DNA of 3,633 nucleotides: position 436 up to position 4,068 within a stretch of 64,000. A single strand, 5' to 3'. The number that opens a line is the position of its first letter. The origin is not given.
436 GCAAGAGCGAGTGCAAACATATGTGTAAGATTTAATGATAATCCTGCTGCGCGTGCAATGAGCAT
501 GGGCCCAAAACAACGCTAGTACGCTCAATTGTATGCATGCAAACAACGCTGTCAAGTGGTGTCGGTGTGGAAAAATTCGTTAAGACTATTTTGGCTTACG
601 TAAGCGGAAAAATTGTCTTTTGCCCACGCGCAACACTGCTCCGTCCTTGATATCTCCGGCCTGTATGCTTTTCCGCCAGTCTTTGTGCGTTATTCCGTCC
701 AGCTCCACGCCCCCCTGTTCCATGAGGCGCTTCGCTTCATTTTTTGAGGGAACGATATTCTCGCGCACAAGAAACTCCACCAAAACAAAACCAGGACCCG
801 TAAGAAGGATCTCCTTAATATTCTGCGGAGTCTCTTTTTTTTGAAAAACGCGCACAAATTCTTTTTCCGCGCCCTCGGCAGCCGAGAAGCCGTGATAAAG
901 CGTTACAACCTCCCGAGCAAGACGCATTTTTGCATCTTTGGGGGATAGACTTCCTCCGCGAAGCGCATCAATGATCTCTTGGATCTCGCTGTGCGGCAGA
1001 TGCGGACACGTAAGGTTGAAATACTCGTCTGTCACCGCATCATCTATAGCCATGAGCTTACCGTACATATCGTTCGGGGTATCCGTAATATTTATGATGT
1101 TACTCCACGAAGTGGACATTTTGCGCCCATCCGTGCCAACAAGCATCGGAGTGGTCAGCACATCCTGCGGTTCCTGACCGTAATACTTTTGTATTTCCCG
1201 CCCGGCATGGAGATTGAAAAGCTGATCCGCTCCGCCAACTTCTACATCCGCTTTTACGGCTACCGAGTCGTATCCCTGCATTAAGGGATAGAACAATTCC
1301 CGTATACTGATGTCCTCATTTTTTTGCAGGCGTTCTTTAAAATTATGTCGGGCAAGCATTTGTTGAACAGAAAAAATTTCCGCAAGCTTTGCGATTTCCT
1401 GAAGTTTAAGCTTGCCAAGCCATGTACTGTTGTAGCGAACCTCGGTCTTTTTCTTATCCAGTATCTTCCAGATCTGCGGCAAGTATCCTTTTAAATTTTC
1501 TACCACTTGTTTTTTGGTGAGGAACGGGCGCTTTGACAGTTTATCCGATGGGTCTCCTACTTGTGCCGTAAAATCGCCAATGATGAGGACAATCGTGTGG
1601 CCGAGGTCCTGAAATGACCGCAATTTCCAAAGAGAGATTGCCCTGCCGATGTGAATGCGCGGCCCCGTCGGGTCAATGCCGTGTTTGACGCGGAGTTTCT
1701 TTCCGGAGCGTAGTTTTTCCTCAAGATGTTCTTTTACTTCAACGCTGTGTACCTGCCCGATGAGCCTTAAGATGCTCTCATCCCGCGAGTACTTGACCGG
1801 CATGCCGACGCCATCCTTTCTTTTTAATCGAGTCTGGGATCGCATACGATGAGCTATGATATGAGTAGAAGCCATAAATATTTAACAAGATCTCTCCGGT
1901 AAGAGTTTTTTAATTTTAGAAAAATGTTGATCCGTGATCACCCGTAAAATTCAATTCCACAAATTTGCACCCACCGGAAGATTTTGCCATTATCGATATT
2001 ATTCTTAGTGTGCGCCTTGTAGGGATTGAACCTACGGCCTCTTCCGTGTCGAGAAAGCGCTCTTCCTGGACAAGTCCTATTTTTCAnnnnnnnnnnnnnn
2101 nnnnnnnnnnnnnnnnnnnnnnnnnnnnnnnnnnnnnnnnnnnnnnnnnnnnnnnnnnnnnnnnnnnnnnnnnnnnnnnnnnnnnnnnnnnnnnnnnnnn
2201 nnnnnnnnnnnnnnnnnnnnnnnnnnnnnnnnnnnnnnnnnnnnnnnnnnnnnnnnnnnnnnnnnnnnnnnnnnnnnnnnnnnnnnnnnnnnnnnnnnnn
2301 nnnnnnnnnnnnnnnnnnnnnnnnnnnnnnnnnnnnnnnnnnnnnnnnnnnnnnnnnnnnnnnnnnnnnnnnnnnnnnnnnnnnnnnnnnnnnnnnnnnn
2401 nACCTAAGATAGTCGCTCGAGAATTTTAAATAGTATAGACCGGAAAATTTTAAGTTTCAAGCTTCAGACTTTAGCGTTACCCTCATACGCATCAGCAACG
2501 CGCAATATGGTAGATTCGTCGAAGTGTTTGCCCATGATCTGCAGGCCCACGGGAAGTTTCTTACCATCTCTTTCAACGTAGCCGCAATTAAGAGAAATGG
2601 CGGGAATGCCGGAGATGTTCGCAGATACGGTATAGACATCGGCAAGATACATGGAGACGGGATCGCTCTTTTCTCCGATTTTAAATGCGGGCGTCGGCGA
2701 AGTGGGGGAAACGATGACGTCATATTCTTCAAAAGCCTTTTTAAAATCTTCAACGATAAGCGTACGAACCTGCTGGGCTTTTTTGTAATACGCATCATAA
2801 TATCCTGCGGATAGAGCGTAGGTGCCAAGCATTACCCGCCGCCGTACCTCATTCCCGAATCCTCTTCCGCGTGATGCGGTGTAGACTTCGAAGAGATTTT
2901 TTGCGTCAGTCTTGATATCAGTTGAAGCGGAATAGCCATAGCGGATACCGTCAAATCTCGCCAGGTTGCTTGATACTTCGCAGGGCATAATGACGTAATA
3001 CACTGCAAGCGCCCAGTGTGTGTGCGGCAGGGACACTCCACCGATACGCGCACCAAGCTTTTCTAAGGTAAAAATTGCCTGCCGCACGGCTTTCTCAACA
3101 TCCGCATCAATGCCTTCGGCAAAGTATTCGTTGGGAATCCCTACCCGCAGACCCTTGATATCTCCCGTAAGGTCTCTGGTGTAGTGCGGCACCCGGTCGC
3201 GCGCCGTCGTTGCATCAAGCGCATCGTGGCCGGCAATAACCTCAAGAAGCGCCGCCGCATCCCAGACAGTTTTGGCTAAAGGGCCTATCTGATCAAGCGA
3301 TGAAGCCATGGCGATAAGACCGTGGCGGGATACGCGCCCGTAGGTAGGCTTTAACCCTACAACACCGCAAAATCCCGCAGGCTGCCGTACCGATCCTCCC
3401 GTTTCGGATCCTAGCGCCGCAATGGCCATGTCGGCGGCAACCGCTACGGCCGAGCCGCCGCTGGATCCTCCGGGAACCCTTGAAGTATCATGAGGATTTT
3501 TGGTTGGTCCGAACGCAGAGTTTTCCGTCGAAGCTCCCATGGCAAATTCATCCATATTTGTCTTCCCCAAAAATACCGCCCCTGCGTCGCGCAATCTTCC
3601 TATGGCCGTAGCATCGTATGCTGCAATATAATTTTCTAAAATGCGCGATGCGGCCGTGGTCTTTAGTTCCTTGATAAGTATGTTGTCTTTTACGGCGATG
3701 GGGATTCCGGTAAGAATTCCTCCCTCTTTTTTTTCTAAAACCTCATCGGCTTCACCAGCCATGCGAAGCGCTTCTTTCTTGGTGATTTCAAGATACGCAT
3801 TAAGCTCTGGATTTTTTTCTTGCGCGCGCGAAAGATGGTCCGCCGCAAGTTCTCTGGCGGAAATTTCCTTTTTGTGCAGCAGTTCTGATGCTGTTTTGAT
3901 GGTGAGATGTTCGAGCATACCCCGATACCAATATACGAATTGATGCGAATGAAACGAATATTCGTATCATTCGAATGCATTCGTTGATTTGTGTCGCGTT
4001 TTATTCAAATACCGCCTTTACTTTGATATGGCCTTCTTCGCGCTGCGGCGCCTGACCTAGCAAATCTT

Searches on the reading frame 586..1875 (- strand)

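Call 5: search_protein_families(library=pfam, proteins=[window:586-1875:-], max_evalue=0.01)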
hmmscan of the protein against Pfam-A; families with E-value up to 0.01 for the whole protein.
window:586-1875:- (429 aa): 4 families
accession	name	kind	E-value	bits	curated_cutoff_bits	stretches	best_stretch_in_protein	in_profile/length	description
PF00579.31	tRNA-synt_1b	-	4.3e-69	233.5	21.1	1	58-345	3-292/292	tRNA synthetases class I (W and Y)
PF22421.1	SYY_C-terminal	-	7.5e-07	29.4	27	1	360-423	16-81/83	Tyrosine--tRNA ligase SYY-like C-terminal domain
PF01479.30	S4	-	0.00018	21.6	22.8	1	365-399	3-37/48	S4 domain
PF23712.1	Mkg_C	-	0.00038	20.6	27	1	37-185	47-174/175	Monkey King C-terminal KA1 domain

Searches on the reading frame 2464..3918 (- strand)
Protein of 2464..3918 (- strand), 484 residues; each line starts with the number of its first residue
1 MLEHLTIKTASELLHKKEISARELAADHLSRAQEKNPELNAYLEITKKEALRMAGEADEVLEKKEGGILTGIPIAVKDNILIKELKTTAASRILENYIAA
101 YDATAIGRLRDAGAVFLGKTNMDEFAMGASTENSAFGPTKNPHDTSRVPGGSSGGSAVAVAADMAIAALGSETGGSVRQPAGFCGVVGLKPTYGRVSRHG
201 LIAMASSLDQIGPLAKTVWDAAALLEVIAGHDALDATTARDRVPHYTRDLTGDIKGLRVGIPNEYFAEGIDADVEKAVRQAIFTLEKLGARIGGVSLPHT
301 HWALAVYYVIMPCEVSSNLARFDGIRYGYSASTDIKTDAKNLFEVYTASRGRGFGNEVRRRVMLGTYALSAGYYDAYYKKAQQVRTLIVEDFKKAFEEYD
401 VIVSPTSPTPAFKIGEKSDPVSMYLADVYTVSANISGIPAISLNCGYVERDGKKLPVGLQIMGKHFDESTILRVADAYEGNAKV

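Call 5: search_protein_families(library=pfam, proteins=[window:2464-3918:-], max_evalue=0.01)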
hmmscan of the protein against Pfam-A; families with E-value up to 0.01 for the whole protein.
window:2464-3918:- (484 aa): 1 family
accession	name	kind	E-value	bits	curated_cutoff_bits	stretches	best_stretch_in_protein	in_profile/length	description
PF01425.27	Amidase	-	3.2e-155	518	27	1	27-472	5-445/445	Amidase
